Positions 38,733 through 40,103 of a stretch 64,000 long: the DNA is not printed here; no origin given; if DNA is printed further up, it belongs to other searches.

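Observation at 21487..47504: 26-kb co-directional array linking a giant RTX protein, TPR-glycosyltransferases, a T1SS pair and glycan biosynthesis genes, with translational coupling of the T1SS to kpsF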

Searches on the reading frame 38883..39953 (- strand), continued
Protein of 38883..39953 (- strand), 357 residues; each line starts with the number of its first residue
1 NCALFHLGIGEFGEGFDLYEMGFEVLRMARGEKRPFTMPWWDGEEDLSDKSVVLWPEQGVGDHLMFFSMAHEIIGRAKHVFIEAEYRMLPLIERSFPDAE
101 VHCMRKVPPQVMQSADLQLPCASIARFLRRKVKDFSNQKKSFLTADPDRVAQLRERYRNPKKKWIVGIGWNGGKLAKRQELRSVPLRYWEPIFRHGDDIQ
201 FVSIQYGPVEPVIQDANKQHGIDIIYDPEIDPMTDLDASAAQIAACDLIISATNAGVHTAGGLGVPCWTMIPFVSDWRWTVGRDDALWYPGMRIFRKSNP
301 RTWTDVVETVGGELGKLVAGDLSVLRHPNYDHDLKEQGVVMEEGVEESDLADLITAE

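Call 71: search_protein_families(library=pfam, max_evalue=0.001, proteins=[L144:237-2606:+, L144:2629-4278:+, L144:4403-5599:+, L144:5644-6633:-, L144:7422-8315:-, L144:8209-9075:-, L144:12006-14054:+, L144:14058-15797:+, L144:16484-17800:+, L112:12394-14118:-])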
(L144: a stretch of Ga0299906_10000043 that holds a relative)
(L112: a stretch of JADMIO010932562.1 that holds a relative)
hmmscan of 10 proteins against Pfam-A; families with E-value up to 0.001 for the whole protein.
L144:237-2606:+ (789 aa): 4 families
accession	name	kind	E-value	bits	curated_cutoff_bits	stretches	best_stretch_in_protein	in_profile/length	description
PF00437.27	T2SSE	-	2.3e-112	375.8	24.9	1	370-783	3-368/370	Type II/IV secretion system protein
PF05157.20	MshEN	-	4.2e-12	46.3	23.1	1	252-336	2-85/90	MshEN domain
PF01590.32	GAF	-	9.8e-09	36.3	22.4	1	38-185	2-132/133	GAF domain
PF13492.12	GAF_3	-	0.00065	20.5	27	0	37-185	1-126/129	GAF domain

L144:2629-4278:+ (549 aa): 5 families
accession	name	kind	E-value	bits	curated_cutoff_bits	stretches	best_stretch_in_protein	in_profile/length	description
PF13487.12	HD_5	-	2.3e-44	151.6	27.2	1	391-510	56-170/170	HD domain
PF01590.32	GAF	-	1.4e-15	58.4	22.4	1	32-197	1-133/133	GAF domain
PF01966.28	HD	-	6.4e-11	43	22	1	229-308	2-81/116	HD domain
PF13185.12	GAF_2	-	7.5e-11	42.8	28.6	1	30-197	1-135/136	GAF domain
PF13492.12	GAF_3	-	5.3e-07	30.6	27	1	130-199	68-129/129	GAF domain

L144:4403-5599:+ (398 aa): 0 families

L144:5644-6633:- (329 aa): 0 families

L144:7422-8315:- (297 aa): 0 families

L144:8209-9075:- (288 aa): 2 families
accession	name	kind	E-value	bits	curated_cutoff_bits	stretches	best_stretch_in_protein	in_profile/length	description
PF05050.19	Methyltransf_21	-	9.3e-15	55.6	22.7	1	96-263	1-173/173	Methyltransferase FkbM domain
PF02475.24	TRM5-TYW2_MTfase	-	2.1e-05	25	28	1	90-145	36-92/164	TRM5/TYW2 methyltransferase domain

L144:12006-14054:+ (682 aa): 16 families
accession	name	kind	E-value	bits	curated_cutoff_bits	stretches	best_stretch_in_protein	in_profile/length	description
PF07719.23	TPR_2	-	1.4e-23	81.4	27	1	159-191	1-33/34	Tetratricopeptide repeat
PF00515.34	TPR_1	-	1.1e-21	76.1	27.8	1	331-362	2-33/34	Tetratricopeptide repeat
PF13432.12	TPR_16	-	1.3e-21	77.1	32.7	3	339-387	6-54/65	Tetratricopeptide repeat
PF13431.12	TPR_17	-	1.5e-20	72.1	24.4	0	318-350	1-33/34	Tetratricopeptide repeat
PF13414.12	TPR_11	-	3.8e-20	71.7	26.8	2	342-378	6-42/42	TPR repeat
PF14559.12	TPR_19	-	3.6e-19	69.3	25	1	274-335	4-63/68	Tetratricopeptide repeat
PF13428.12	TPR_14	-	2.7e-16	58.9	23.5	0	306-336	11-41/44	Tetratricopeptide repeat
PF13181.12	TPR_8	-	2.7e-15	55.6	25.7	0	159-189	1-31/34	Tetratricopeptide repeat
PF23914.1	TPR_CcmH_CycH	-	3.3e-15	56.7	42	1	200-293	57-153/158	Cytochrome c-type biogenesis protein H TPR domain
PF13424.12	TPR_12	-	8.9e-12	45.5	30.1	1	262-326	4-75/77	Tetratricopeptide repeat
PF13371.12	TPR_9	-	1.4e-11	44.7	35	2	134-191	4-61/73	Tetratricopeptide repeat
PF13174.12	TPR_6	-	8.5e-10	39.1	26.3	0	129-156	4-31/33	Tetratricopeptide repeat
PF13176.12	TPR_7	-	2.5e-07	30.7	27.9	0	332-361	1-32/36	Tetratricopeptide repeat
PF12895.13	ANAPC3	-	3.8e-06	27.5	27.2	1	148-217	12-80/82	Anaphase-promoting complex, cyclosome, subunit 3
PF01075.23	Glyco_transf_9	-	2.2e-05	24.3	22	1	598-636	173-211/247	Glycosyltransferase family 9 (heptosyltransferase)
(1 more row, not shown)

L144:14058-15797:+ (579 aa): 15 families
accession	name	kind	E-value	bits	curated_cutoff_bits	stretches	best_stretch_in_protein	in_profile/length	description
PF07719.23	TPR_2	-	2.7e-21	74.3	27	1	115-148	1-34/34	Tetratricopeptide repeat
PF00515.34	TPR_1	-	5.7e-18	64.3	27.8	1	116-147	2-33/34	Tetratricopeptide repeat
PF13414.12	TPR_11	-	4.1e-16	58.8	26.8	1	90-127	3-40/42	TPR repeat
PF13432.12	TPR_16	-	5.2e-16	59.2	32.7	3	223-270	2-49/65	Tetratricopeptide repeat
PF13431.12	TPR_17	-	1.2e-14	53.7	24.4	0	137-169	1-33/34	Tetratricopeptide repeat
PF14559.12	TPR_19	-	1.2e-13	51.6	25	1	93-159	3-68/68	Tetratricopeptide repeat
PF13181.12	TPR_8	-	2.6e-10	40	25.7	0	116-147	2-33/34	Tetratricopeptide repeat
PF13428.12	TPR_14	-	5.8e-10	39.3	23.5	0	115-156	1-42/44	Tetratricopeptide repeat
PF23914.1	TPR_CcmH_CycH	-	4.8e-09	36.7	42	1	60-174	29-146/158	Cytochrome c-type biogenesis protein H TPR domain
PF13424.12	TPR_12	-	7.6e-08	32.9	30.1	1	115-176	3-72/77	Tetratricopeptide repeat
PF13176.12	TPR_7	-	2e-07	31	27.9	0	83-104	1-22/36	Tetratricopeptide repeat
PF13174.12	TPR_6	-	5.7e-07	30.2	26.3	0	119-147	4-32/33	Tetratricopeptide repeat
PF24575.1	TPR_Slam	-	2.5e-06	28.3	35.2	0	225-264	54-93/104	Surface lipoprotein assembly modifier, N-terminal TPR repeats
PF13374.12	TPR_10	-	1.9e-05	25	27.5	0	121-144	8-31/42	Tetratricopeptide repeat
PF12895.13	ANAPC3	-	2.4e-05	24.9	27.2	0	63-140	5-81/82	Anaphase-promoting complex, cyclosome, subunit 3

L144:16484-17800:+ (438 aa): 3 families
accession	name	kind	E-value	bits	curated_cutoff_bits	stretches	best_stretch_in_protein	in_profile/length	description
PF05050.19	Methyltransf_21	-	9.9e-19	68.5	22.7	1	271-421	1-173/173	Methyltransferase FkbM domain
PF00535.33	Glycos_transf_2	-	1e-05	26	23.3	1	45-117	60-130/168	Glycosyl transferase family 2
PF05575.17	V_cholerae_RfbT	-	8.3e-05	22.5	27.9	1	247-385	61-208/286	Vibrio cholerae RfbT protein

L112:12394-14118:- (574 aa): 1 family
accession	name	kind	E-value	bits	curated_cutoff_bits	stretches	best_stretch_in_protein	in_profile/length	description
PF02872.23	5_nucleotid_C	-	7.6e-19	68.8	23.6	1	398-533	23-152/158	5'-nucleotidase, C-terminal domain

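Call 82: find_encoding_contigs(protein=P0196, flank=10000, max_places=2)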
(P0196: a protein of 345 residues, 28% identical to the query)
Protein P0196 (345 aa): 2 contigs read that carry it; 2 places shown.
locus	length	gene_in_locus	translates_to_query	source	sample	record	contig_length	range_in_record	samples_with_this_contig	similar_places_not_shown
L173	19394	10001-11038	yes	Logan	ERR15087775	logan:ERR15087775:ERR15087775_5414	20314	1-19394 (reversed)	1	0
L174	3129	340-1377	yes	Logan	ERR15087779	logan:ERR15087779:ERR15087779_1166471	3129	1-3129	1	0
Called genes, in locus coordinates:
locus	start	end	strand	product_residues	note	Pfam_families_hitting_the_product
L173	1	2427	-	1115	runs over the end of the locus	?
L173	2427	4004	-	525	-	-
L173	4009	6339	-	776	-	-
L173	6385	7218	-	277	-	PF00793:DAHP_synth_1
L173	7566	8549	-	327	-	PF01380:SIS, PF00571:CBS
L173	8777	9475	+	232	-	-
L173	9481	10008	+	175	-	PF13489:Methyltransf_23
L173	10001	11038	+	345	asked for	-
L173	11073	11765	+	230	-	PF08242:Methyltransf_12, PF13649:Methyltransf_25 (weak)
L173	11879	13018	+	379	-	PF01073:3Beta_HSD, PF01370:Epimerase, PF05368:NmrA, PF13460:NAD_binding_10 (weak), PF16363:GDP_Man_Dehyd, PF07993:NAD_binding_4, PF01370:Epimerase, PF16363:GDP_Man_Dehyd, +1 more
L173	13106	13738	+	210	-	PF13469:Sulfotransfer_3 (faint)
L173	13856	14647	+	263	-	PF00685:Sulfotransfer_1, PF13469:Sulfotransfer_3 (weak)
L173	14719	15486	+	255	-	-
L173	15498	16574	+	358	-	PF08885:GSCFA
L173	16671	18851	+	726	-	-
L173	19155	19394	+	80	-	?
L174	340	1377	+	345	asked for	-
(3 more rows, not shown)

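Call 83: find_encoding_contigs(protein=P0195, flank=10000, max_places=2)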
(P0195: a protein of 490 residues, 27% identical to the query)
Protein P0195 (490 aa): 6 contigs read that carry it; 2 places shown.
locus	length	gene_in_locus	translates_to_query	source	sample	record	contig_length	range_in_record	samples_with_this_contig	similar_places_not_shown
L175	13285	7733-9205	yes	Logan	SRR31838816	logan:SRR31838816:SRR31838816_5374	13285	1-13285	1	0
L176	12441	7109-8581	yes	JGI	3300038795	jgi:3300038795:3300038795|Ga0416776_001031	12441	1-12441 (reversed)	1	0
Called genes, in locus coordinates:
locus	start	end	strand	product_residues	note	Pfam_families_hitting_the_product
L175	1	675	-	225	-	?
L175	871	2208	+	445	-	PF00515:TPR_1 (faint), PF07719:TPR_2 (faint), PF13181:TPR_8 (faint), PF13428:TPR_14 (faint), PF13414:TPR_11 (faint), PF13432:TPR_16 (faint), PF23914:TPR_CcmH_CycH (faint)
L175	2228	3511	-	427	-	-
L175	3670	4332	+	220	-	PF00669:Flagellin_N, PF00700:Flagellin_C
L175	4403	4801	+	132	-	PF03646:FlaG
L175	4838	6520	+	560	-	PF02465:FliD_N, PF07195:FliD_C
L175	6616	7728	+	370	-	PF13428:TPR_14 (faint), PF14559:TPR_19 (weak)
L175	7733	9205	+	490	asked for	PF00515:TPR_1 (faint), PF07719:TPR_2 (faint), PF13181:TPR_8 (faint), PF13414:TPR_11 (faint), PF13424:TPR_12 (faint), PF13428:TPR_14 (faint), PF13432:TPR_16, PF14559:TPR_19, +4 more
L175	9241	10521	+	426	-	PF13428:TPR_14 (faint), PF13432:TPR_16 (faint), PF14559:TPR_19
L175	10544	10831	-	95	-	-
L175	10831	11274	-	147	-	PF02561:FliS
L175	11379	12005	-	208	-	PF14681:UPRTase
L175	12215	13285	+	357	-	?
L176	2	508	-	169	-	?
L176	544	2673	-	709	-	PF04488:Gly_transf_sug (weak), PF00535:Glycos_transf_2, PF10111:Glyco_tranf_2_2, PF13641:Glyco_tranf_2_3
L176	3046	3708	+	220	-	PF00669:Flagellin_N, PF00700:Flagellin_C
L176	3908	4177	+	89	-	PF03646:FlaG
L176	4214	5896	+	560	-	PF02465:FliD_N, PF07195:FliD_C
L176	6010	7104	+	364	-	PF13428:TPR_14 (faint), PF14559:TPR_19 (weak)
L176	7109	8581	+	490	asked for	PF00515:TPR_1 (faint), PF07719:TPR_2 (faint), PF13181:TPR_8 (faint), PF13414:TPR_11 (faint), PF13424:TPR_12 (faint), PF13428:TPR_14 (faint), PF13432:TPR_16, PF14559:TPR_19, +4 more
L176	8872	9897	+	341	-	-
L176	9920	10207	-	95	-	-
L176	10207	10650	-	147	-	PF02561:FliS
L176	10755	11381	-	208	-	PF14681:UPRTase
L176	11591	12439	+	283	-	?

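Call 90: find_encoding_contigs(protein=P0186, flank=10000, max_places=1)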
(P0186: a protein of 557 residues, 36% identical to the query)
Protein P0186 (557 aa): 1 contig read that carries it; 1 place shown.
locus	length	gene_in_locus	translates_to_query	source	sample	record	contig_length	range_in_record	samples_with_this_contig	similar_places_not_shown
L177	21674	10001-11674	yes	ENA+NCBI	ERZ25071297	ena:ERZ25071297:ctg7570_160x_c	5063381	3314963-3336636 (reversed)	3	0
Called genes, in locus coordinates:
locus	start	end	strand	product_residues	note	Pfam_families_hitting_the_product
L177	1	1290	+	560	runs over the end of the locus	PF00534:Glycos_transf_1, PF13692:Glyco_trans_1_4, PF13524:Glyco_trans_1_2 (faint)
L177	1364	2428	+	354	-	PF01408:GFO_IDH_MocA, PF03447:NAD_binding_3 (weak), PF22725:GFO_IDH_MocA_C3, PF02894:GFO_IDH_MocA_C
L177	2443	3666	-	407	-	PF01266:DAO (weak), PF01593:Amino_oxidase (weak), PF13450:NAD_binding_8, PF03275:GLF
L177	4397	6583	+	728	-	-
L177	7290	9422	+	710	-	PF23914:TPR_CcmH_CycH (faint), PF12895:ANAPC3 (faint), PF13428:TPR_14 (faint), PF13431:TPR_17 (faint), PF14559:TPR_19 (faint), PF13429:TPR_15 (weak)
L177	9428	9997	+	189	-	-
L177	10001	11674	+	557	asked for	PF00515:TPR_1 (faint), PF07719:TPR_2 (faint), PF13181:TPR_8 (faint), PF13371:TPR_9 (faint), PF13374:TPR_10 (faint), PF13414:TPR_11 (faint), PF13424:TPR_12 (faint), PF14559:TPR_19 (weak), +3 more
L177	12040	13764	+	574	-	PF00664:ABC_membrane, PF00005:ABC_tran, PF13304:AAA_21 (faint)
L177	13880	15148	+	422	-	PF25935:BSH_LcnD (faint), PF25984:BSH_YknX (weak), PF25994:HH_AprE, PF26002:Beta-barrel_AprE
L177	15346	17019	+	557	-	-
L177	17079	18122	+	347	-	PF01370:Epimerase, PF04321:RmlD_sub_bind (weak), PF16363:GDP_Man_Dehyd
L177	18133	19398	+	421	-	PF08421:Methyltransf_13, PF13489:Methyltransf_23, PF08484:Methyltransf_14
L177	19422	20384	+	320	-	PF01370:Epimerase, PF04321:RmlD_sub_bind, PF16363:GDP_Man_Dehyd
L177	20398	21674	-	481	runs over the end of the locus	PF00483:NTP_transferase, PF12804:NTP_transf_3 (faint), PF22640:ManC_GMP_beta-helix, PF01050:MannoseP_isomer, PF07883:Cupin_2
